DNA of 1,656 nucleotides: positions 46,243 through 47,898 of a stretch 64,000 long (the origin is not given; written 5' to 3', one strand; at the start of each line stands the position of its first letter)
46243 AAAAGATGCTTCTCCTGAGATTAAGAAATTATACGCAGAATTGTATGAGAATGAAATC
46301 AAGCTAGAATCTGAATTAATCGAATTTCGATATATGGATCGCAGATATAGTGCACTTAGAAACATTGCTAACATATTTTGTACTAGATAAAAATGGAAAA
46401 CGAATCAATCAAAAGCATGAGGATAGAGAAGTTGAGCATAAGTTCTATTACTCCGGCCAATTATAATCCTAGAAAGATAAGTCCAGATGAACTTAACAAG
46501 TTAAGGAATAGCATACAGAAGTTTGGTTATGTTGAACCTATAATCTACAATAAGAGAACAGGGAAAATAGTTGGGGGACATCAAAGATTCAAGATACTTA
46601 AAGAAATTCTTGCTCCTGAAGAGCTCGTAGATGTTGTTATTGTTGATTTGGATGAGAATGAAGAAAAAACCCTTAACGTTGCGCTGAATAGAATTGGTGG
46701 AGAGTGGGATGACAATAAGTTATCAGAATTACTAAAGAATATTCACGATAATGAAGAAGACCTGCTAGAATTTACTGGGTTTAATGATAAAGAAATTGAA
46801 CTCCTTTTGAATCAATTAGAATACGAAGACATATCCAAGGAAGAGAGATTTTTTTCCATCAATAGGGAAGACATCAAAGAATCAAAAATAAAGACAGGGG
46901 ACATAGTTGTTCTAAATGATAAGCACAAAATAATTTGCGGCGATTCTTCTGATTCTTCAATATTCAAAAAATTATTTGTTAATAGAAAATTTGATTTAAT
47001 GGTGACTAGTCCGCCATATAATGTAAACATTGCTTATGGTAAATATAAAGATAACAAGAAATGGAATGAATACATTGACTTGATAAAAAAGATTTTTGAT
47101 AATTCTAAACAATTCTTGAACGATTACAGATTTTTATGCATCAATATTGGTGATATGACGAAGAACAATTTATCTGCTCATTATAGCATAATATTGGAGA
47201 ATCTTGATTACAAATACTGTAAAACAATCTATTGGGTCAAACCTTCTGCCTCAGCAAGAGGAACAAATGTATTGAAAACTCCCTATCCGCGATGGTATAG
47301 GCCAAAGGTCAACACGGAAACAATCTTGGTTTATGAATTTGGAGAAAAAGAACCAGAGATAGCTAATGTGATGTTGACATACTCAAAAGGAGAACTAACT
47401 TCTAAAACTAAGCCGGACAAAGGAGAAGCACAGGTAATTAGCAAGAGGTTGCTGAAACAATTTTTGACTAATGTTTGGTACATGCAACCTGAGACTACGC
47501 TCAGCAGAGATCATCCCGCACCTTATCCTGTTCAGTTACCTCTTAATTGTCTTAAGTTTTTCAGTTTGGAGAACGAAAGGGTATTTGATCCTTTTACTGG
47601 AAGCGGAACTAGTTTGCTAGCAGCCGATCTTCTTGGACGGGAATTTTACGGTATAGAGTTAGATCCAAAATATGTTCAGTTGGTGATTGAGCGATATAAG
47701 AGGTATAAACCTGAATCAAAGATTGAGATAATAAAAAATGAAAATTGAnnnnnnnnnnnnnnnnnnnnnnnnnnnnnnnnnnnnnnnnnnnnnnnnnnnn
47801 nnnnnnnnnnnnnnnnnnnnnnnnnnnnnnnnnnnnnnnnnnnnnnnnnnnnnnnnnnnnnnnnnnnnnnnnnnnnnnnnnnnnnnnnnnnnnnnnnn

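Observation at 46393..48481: Tandem beta-class DNA methyltransferases, the first fused to a ParB-like nuclease domain; no cognate restriction enzyme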

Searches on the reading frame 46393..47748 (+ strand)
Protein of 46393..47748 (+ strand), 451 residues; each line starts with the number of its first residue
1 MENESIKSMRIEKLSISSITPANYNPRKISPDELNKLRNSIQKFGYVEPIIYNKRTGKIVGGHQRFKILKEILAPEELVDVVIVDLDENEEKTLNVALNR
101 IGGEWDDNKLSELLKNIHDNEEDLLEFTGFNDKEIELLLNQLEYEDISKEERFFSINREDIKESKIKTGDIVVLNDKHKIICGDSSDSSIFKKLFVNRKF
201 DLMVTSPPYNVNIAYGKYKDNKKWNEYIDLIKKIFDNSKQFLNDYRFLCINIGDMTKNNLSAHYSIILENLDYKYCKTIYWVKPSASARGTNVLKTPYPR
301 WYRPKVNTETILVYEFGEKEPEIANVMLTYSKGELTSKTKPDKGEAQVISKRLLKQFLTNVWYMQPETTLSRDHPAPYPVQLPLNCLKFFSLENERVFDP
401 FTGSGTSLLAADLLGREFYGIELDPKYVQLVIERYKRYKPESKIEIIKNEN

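Call 4: search_protein_families(library=pfam, proteins=[window:46393-47748:+], max_evalue=0.01)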
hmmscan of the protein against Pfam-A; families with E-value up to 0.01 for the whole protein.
window:46393-47748:+ (451 aa): 3 families
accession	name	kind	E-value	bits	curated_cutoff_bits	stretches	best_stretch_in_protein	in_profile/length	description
PF01555.25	N6_N4_Mtase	-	8.2e-39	134.3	26.7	1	201-431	2-219/221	DNA methylase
PF02195.25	ParB_N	-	4.9e-07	30.1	26.3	1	11-91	3-85/95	ParB N-terminal domain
PF01170.24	UPF0020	-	0.0028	17.8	22.3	0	394-425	29-60/197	RMKL-like, methyltransferase domain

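Call 7: search_protein_families(library=phrogs, proteins=[window:46393-47748:+], max_evalue=0.01)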
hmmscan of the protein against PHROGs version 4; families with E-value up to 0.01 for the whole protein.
window:46393-47748:+ (451 aa): 28 families (the best 25 are shown)
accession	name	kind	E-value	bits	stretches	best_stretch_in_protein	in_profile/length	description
phrog_498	-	other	8e-92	309.7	1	3-447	27-432/633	DNA methyltransferase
phrog_620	-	DNA, RNA and nucleotide metabolism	1.6e-41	143.7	1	7-179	5-167/217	ParB-like partition protein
phrog_67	-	other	3.1e-41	143.3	1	161-442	107-350/743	DNA methyltransferase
phrog_9353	-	unknown function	2e-33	117.3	1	3-165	3-166/245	-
phrog_8071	-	DNA, RNA and nucleotide metabolism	6.5e-25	89.2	1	7-213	3-207/389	ParB-like partition protein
phrog_723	-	DNA, RNA and nucleotide metabolism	4.6e-19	70.1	1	7-150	9-152/223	ParB-like partition protein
phrog_3008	-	other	4e-17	63.3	1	364-444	140-220/244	DNA methyltransferase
phrog_12517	-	unknown function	1e-15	58.7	2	143-258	129-240/316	-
phrog_2159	-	DNA, RNA and nucleotide metabolism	1.7e-14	55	1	10-156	60-221/365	ParB-like partition protein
phrog_5475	-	unknown function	1.9e-14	54.3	1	12-133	4-117/458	-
phrog_15396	-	DNA, RNA and nucleotide metabolism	4e-14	54.1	1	9-147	2-139/258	ParB-like partition nuclease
phrog_23085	-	unknown function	4.4e-14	53.3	1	372-444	42-114/138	-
phrog_940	-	DNA, RNA and nucleotide metabolism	5.9e-13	49.8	1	7-147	2-134/388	nuclease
phrog_930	-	DNA, RNA and nucleotide metabolism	6.1e-13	50.1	1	7-146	3-138/223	ParB-like partition protein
phrog_26387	-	DNA, RNA and nucleotide metabolism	4.1e-10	40.5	1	7-142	6-149/252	ParB-like partition nuclease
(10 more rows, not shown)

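Call 8: search_protein_families(library=ncbifam, proteins=[window:46393-47748:+], max_evalue=0.01)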
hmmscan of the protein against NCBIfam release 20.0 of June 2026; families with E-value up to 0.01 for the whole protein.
window:46393-47748:+ (451 aa): 12 families
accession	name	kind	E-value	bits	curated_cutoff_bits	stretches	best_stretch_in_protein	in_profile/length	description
NF008572.0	PRK11524.1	equivalog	6.2e-12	45.2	292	2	372-439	193-260/294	adenine-specific DNA-methyltransferase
TIGR04285.1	nucleoid_noc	exception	7.7e-09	35.3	315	1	11-94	2-86/255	nucleoid occlusion protein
NF050803.1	DnaMtaseCcrMCaul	equivalog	1.7e-08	33.8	830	1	374-445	186-257/350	adenine-specific DNA-methyltransferase CcrM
NF010253.0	PRK13699.1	subfamily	6.4e-07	29.3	244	1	370-435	140-205/226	DNA methyltransferase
NF040721.1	Trm14_Arch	equivalog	6.5e-05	22.2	280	0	169-239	264-328/370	tRNA (guanine(6)-N2)-methyltransferase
TIGR00180.1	parB_part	domain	0.00017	21.4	58.45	1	12-90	6-88/186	ParB/RepB/Spo0J family partition protein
TIGR01177.1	TIGR01177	hypoth_equivalog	0.00018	21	316.55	1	393-442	182-231/330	TIGR01177 family methyltransferase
TIGR03533.1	L3_gln_methyl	equivalog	0.00042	19.7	229.7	1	186-265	177-263/284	50S ribosomal protein L3 N(5)-glutamine methyltransferase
TIGR03734.1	PRTRC_parB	hypoth_equivalog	0.00051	18.7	278.6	1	24-99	6-87/555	PRTRC system ParB family protein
NF001790.0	PRK00517.3-3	equivalog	0.002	17.6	269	1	382-434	111-164/262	50S ribosomal protein L11 methyltransferase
TIGR00536.1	hemK_fam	subfamily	0.0066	15.6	115.5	0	186-209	170-192/286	HemK family protein methyltransferase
TIGR03534.1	RF_mod_PrmC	equivalog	0.0072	15.8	199.1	0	187-261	144-228/253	peptide chain release factor N(5)-glutamine methyltransferase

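Call 10: find_homologous_proteins(query=window:46393-47745:+)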
Query window:46393-47745:+ (451 aa): 2291 proteins with E <= 0.001 among 8000 candidates; the best 120 are listed.
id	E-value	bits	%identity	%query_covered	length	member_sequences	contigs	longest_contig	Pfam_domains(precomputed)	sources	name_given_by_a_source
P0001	2.3e-295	997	100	98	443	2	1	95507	PF02195.27,PF01555.25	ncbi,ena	-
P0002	8.4e-153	528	54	97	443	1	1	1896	PF02195.27,PF01555.25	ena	-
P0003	1.1e-140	488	50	99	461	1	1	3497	PF02195.27,PF01555.25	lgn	-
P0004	1.7e-134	467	49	98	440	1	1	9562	PF02195.27,PF01555.25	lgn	-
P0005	1.8e-129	451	48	98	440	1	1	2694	PF02195.27,PF01555.25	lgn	-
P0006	7.5e-128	445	48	98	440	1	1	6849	PF02195.27,PF01555.25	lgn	-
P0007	2.0e-125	437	47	98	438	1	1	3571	PF02195.27,PF01555.25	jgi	-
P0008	3.3e-123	430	47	97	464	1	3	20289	PF02195.27,PF01555.25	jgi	jgi:DNA modification methylase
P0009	4.8e-123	429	48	99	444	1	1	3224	PF02195.27,PF01555.25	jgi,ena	-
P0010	9.3e-122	425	48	97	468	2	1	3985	PF02195.27,PF01555.25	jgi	-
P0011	1.4e-121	425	47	98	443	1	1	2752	PF02195.27,PF01555.25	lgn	-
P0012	1.6e-121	424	48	95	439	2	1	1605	PF02195.27,PF01555.25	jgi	-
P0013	2.0e-121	424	47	97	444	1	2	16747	PF02195.27,PF01555.25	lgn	-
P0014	2.3e-121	424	48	99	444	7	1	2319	PF02195.27,PF01555.25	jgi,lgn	-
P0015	3.5e-121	423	47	97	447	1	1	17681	PF02195.27,PF01555.25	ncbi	-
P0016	1.9e-120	421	48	97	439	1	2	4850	PF02195.27,PF01555.25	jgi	-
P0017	2.4e-120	421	48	97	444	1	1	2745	PF02195.27,PF01555.25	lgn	-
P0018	3.4e-120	420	47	97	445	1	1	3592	PF02195.27,PF01555.25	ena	-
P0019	3.7e-120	420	46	97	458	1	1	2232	PF02195.27,PF01555.25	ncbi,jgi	-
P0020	3.9e-120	420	47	97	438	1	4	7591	PF02195.27,PF01555.25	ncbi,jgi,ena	-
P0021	8.0e-120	419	48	96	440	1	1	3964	PF02195.27,PF01555.25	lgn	-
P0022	2.5e-119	417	46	96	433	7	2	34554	PF02195.27,PF01555.25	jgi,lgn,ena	-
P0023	6.4e-119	416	48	98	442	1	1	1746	PF02195.27,PF01555.25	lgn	-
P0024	2.3e-117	411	46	98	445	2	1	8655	PF02195.27,PF01555.25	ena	-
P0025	3.3e-117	410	48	97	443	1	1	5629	PF02195.27,PF01555.25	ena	-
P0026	3.5e-116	407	45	97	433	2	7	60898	PF02195.27,PF01555.25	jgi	jgi:DNA modification methylase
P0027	7.2e-116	406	45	97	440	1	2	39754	PF02195.27,PF01555.25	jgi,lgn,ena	jgi:DNA modification methylase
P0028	1.8e-115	405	45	98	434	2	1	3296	PF02195.27,PF01555.25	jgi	jgi:DNA modification methylase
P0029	3.1e-115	404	46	97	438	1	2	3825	PF02195.27,PF01555.25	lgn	-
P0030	9.2e-115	402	46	100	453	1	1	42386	PF02195.27,PF01555.25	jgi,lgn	jgi:DNA modification methylase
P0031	1.0e-114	402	46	95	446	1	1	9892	PF02195.27,PF01555.25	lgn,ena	-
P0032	1.1e-114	402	44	99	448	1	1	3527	PF01555.25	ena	-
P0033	1.2e-113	399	47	97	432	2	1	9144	PF02195.27,PF01555.25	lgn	-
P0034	5.9e-113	396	45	98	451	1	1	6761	PF02195.27,PF01555.25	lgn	-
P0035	1.3e-112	395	43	99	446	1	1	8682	PF02195.27,PF01555.25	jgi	jgi:DNA modification methylase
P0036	1.9e-112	395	46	99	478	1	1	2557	PF02195.27,PF01555.25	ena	-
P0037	3.5e-112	394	46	97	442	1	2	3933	PF02195.27,PF01555.25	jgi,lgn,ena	-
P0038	1.6e-111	392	44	97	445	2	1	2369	PF02195.27,PF01555.25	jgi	-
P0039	1.7e-111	391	45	97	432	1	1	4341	PF02195.27,PF01555.25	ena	-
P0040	3.0e-111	391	44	96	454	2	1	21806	PF01555.25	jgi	jgi:DNA modification methylase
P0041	7.6e-110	386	42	97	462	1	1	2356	PF02195.27,PF01555.25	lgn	-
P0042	4.5e-107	377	43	97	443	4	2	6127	PF09445.17,PF02195.27,PF01555.25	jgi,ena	-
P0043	2.3e-102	361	44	98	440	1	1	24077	PF09445.17,PF02195.27,PF01555.25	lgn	-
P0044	6.7e-101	357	44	98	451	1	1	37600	PF02195.27,PF01555.25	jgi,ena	-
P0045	1.1e-96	343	40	96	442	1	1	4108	PF02195.27,PF01555.25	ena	-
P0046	5.3e-95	337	43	97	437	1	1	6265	PF02195.27,PF01555.25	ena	-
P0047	1.3e-92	329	41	96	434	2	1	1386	PF02195.27,PF01555.25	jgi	-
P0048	9.9e-91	323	40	96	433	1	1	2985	PF02195.27,PF01555.25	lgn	-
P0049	1.3e-79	286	37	95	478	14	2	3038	PF02195.27,PF01555.25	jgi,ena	-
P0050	2.5e-75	272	36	95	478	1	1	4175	PF02195.27,PF01555.25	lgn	-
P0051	1.0e-74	270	34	95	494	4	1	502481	PF02195.27,PF01555.25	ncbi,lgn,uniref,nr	ncbi:DNA modification methylase [Alicyclobacillus macrosporangiidus]|uniref:Methyltransferase n=2 Ta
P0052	1.8e-74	269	34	97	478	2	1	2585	PF02195.27,PF01555.25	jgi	jgi:DNA modification methylase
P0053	1.4e-67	247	33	95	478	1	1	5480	PF02195.27,PF01555.25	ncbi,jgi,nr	ncbi:MAG: DNA modification methylase [Firmicutes bacterium]|jgi:DNA modification methylase|nr:DNA mo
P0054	9.7e-66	241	47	48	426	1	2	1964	PF03602.22,PF02195.27,PF01555.25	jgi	-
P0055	4.8e-65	238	35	99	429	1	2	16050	PF02195.27,PF01555.25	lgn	-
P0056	7.9e-65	238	35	99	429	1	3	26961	PF02195.27,PF01555.25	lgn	-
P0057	1.4e-64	237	36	98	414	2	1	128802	PF02195.27,PF01555.25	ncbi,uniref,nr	ncbi:site-specific DNA-methyltransferase [Clostridium sp. SYSU_GA19001]|uniref:site-specific DNA-met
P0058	2.0e-64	236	34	97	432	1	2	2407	PF02195.27,PF01555.25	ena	-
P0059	3.3e-64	236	35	99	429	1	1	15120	PF02195.27,PF01555.25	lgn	-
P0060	9.6e-64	234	35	98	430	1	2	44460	PF02195.27,PF01555.25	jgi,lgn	jgi:DNA modification methylase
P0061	1.0e-63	234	34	97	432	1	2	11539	PF02195.27,PF01555.25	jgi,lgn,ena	-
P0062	1.6e-63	233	35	97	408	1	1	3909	PF02195.27,PF01555.25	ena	-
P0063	1.9e-63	233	36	98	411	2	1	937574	PF02195.27,PF01555.25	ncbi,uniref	ncbi:DNA methyltransferase [Caloranaerobacter ferrireducens]|uniref:DNA methyltransferase n=1 Tax=Ca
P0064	4.7e-63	232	50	45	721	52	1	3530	PF02195.27,PF13403.12,PF14890.12,PF01555.25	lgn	-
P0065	5.0e-63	232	36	98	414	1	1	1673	PF02195.27,PF01555.25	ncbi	-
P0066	6.6e-63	231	36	98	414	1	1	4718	PF02195.27,PF01555.25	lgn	-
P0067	9.3e-63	231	35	95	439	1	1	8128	PF02195.27,PF01555.25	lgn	-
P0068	2.5e-62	229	35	98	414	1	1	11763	PF02195.27,PF01555.25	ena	-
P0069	4.1e-62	229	36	98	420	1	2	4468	PF02195.27,PF01555.25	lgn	-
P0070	1.0e-61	227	35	98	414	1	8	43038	PF02195.27,PF01555.25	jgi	-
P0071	4.9e-61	225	33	95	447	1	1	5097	PF03602.22,PF01555.25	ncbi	-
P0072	1.7e-60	223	35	98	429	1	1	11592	PF02195.27,PF01555.25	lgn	-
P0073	2.5e-60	223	34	98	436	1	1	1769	PF02195.27,PF01555.25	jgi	-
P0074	1.1e-59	221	34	98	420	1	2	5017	PF02195.27,PF01555.25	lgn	-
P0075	1.5e-59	220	34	98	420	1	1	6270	PF02195.27,PF01555.25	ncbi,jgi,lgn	jgi:DNA modification methylase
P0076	3.7e-59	219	34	95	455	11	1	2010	PF03602.22,PF02195.27,PF01555.25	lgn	-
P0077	6.6e-59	218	35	95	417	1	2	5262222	PF02195.27,PF01555.25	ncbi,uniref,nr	ncbi:site-specific DNA-methyltransferase [Clostridium cellulovorans]|uniref:Methyltransferase n=1 Ta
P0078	1.7e-58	217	34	98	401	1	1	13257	PF03602.22,PF02195.27,PF01555.25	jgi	jgi:DNA modification methylase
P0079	1.8e-58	217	35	95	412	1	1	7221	PF02195.27,PF01555.25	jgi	jgi:DNA modification methylase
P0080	2.2e-58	216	32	98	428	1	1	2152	PF03602.22,PF02195.27,PF01555.25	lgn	-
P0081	2.4e-58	216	35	95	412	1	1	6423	PF02195.27,PF01555.25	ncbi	-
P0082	3.3e-58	216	35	95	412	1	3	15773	PF02195.27,PF01555.25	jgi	jgi:DNA modification methylase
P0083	3.6e-58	216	42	52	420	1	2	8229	PF02195.27,PF01555.25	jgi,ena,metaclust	metaclust:\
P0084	3.9e-58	216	35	98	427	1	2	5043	PF02195.27,PF01555.25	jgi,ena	-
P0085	4.3e-58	215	33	95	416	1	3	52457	PF02195.27,PF01555.25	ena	-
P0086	5.0e-58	215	34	95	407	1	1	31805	PF02195.27,PF01555.25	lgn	-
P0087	5.2e-58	215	34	98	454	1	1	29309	PF02195.27,PF01555.25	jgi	jgi:DNA modification methylase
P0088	6.5e-58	215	33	97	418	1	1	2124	PF03602.22,PF02195.27,PF01555.25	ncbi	-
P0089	7.7e-58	215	33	95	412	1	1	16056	PF02195.27,PF01555.25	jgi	jgi:DNA modification methylase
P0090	1.6e-57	214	33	95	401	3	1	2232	PF02195.27,PF01555.25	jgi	jgi:DNA modification methylase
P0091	2.0e-57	213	34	95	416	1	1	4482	PF02195.27,PF01555.25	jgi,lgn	-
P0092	2.2e-57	213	33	97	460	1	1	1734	PF02195.27,PF01555.25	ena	-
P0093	3.3e-57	213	34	95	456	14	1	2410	PF02195.27,PF01555.25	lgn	-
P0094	4.2e-57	212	33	98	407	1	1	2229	PF03602.22,PF02195.27,PF01555.25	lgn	-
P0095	4.3e-57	212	33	98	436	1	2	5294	PF02195.27,PF01555.25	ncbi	-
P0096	5.0e-57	212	34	95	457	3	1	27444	PF02195.27,PF01555.25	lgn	-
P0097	7.6e-57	211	33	95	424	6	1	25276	PF03602.22,PF02195.27,PF01555.25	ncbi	ncbi:MAG: site-specific DNA-methyltransferase [Candidatus Humimicrobiaceae bacterium]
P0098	1.6e-56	210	34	95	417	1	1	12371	PF02195.27,PF01555.25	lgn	-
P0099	1.6e-56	210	33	98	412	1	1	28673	PF02195.27,PF01555.25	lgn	-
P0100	2.1e-56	210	34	95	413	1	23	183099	PF02195.27,PF01555.25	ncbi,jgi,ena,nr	ncbi:MAG: DNA modification methylase [Ruminococcaceae bacterium]|nr:DNA modification methylase [Osci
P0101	3.2e-56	209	34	98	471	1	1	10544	PF02195.27,PF01555.25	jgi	jgi:DNA modification methylase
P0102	3.6e-56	209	34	95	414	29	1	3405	PF03602.22,PF02195.27,PF01555.25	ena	-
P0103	4.7e-56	209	33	95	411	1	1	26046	PF02195.27,PF01555.25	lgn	-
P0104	5.3e-56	209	34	95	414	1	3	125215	PF02195.27,PF01555.25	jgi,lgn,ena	jgi:DNA modification methylase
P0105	5.5e-56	209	33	95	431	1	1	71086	PF02195.27,PF01555.25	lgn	-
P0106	5.6e-56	208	33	95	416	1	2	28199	PF02195.27,PF01555.25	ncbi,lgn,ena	-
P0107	1.0e-55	208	33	95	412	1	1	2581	PF02195.27,PF01555.25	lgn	-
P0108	1.1e-55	208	33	95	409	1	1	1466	PF02195.27,PF01555.25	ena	-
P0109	1.2e-55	207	33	98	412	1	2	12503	PF02195.27,PF01555.25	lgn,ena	-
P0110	1.3e-55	207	35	96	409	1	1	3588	PF02195.27,PF01555.25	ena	-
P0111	1.4e-55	207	33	98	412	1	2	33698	PF02195.27,PF01555.25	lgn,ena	-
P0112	1.6e-55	207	33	98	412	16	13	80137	PF02195.27,PF01555.25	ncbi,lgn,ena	-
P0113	1.8e-55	207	34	98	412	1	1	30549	PF02195.27,PF01555.25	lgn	-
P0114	1.9e-55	207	32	98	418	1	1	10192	PF02195.27,PF01555.25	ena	-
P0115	1.9e-55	207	32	98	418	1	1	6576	PF02195.27,PF01555.25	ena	-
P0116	2.6e-55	206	33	97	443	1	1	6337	PF02195.27,PF01555.25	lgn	-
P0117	2.6e-55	206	36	96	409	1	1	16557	PF02195.27,PF01555.25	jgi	jgi:DNA modification methylase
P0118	3.0e-55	206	34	96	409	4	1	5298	PF03602.22,PF02195.27,PF01555.25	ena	-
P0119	3.1e-55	206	32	98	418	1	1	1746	PF02195.27,PF01555.25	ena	-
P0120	3.5e-55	206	34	98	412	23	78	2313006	PF02195.27,PF01555.25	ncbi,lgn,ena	-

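Call 11: find_encoding_contigs(protein=P0001, flank=10000, max_places=3)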
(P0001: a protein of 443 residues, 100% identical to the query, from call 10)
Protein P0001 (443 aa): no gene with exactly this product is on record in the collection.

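Call 12: find_encoding_contigs(protein=P0026, flank=10000, max_places=3)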
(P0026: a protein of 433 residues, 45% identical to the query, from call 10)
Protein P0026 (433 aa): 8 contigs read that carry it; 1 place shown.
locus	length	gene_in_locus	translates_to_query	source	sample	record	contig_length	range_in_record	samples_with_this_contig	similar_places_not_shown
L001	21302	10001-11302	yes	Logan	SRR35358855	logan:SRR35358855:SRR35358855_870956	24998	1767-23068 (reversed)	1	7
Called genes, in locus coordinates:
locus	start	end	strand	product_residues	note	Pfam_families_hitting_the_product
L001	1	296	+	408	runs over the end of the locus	PF00534:Glycos_transf_1, PF13692:Glyco_trans_1_4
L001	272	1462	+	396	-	PF02310:B12-binding, PF19864:Radical_SAM_N2 (weak), PF04055:Radical_SAM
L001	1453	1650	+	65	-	-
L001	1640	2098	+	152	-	-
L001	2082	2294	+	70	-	-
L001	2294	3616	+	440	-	-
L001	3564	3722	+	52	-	PF01667:Ribosomal_S27e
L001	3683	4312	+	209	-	PF08241:Methyltransf_11 (weak)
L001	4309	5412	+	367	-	PF04055:Radical_SAM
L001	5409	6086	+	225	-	PF00535:Glycos_transf_2, PF13641:Glyco_tranf_2_3 (weak)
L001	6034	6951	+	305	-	PF00535:Glycos_transf_2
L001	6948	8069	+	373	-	PF13692:Glyco_trans_1_4, PF00534:Glycos_transf_1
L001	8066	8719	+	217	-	PF00145:DNA_methylase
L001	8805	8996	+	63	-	-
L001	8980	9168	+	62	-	-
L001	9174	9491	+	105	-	-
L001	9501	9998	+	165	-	-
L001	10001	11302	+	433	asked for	PF02195:ParB_N, PF01555:N6_N4_Mtase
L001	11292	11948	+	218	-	PF01555:N6_N4_Mtase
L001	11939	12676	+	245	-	PF01555:N6_N4_Mtase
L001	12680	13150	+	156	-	-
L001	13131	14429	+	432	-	PF03237:Terminase_6N, PF04466:Terminase_3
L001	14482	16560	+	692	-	PF04233:Phage_Mu_F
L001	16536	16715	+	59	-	-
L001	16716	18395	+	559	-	-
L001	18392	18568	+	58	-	-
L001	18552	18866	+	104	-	-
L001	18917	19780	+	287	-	-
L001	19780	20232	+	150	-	-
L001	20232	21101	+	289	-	PF05065:Phage_capsid, PF25209:Phage_capsid_4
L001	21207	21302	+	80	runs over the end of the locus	-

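Call 14: find_encoding_contigs(protein=P0015, flank=10000, max_places=2)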
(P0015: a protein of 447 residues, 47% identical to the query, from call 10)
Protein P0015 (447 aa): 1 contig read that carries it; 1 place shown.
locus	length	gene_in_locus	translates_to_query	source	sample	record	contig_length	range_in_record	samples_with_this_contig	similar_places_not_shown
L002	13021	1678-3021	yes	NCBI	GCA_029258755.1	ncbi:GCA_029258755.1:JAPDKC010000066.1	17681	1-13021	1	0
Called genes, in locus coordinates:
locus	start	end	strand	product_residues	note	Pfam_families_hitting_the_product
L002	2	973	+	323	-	?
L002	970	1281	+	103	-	PF09134:Invasin_D3 (faint), PF10651:BppU_N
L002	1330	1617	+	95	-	-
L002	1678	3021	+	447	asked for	PF02195:ParB_N, PF01555:N6_N4_Mtase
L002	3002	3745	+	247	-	PF01555:N6_N4_Mtase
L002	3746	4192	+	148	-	-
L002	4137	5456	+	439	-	PF03354:TerL_ATPase (weak), PF03237:Terminase_6N, PF04466:Terminase_3 (faint)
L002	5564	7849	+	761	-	PF04860:Phage_portal, PF04233:Phage_Mu_F (weak)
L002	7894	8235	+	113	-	-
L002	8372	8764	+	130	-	-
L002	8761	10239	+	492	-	-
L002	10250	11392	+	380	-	PF17236:SU10_MCP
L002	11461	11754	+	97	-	-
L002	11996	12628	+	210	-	-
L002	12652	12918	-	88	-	-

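Call 15: find_encoding_contigs(protein=P0030, flank=10000, max_places=2)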
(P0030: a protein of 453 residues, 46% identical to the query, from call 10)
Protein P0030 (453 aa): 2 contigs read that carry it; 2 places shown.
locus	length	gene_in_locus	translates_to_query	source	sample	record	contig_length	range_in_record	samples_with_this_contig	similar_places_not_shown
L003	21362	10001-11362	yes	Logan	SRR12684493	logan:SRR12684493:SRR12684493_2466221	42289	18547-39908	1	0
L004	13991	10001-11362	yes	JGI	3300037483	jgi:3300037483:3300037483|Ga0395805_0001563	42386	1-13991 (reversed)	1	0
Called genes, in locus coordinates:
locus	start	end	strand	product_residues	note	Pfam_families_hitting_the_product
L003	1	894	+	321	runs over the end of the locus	PF00145:DNA_methylase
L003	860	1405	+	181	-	-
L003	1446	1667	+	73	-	-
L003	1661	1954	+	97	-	-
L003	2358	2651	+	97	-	-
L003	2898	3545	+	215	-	-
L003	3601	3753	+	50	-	-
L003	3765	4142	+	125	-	-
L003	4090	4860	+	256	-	PF06067:DUF932 (weak)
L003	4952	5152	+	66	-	-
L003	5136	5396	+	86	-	-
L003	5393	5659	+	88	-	-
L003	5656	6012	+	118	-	-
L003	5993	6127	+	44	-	-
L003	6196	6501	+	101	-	-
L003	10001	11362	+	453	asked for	PF02195:ParB_N, PF01555:N6_N4_Mtase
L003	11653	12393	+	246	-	PF03602:Cons_hypoth95 (faint), PF01555:N6_N4_Mtase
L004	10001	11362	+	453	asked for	PF02195:ParB_N, PF01555:N6_N4_Mtase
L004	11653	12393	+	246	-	PF03602:Cons_hypoth95 (faint), PF01555:N6_N4_Mtase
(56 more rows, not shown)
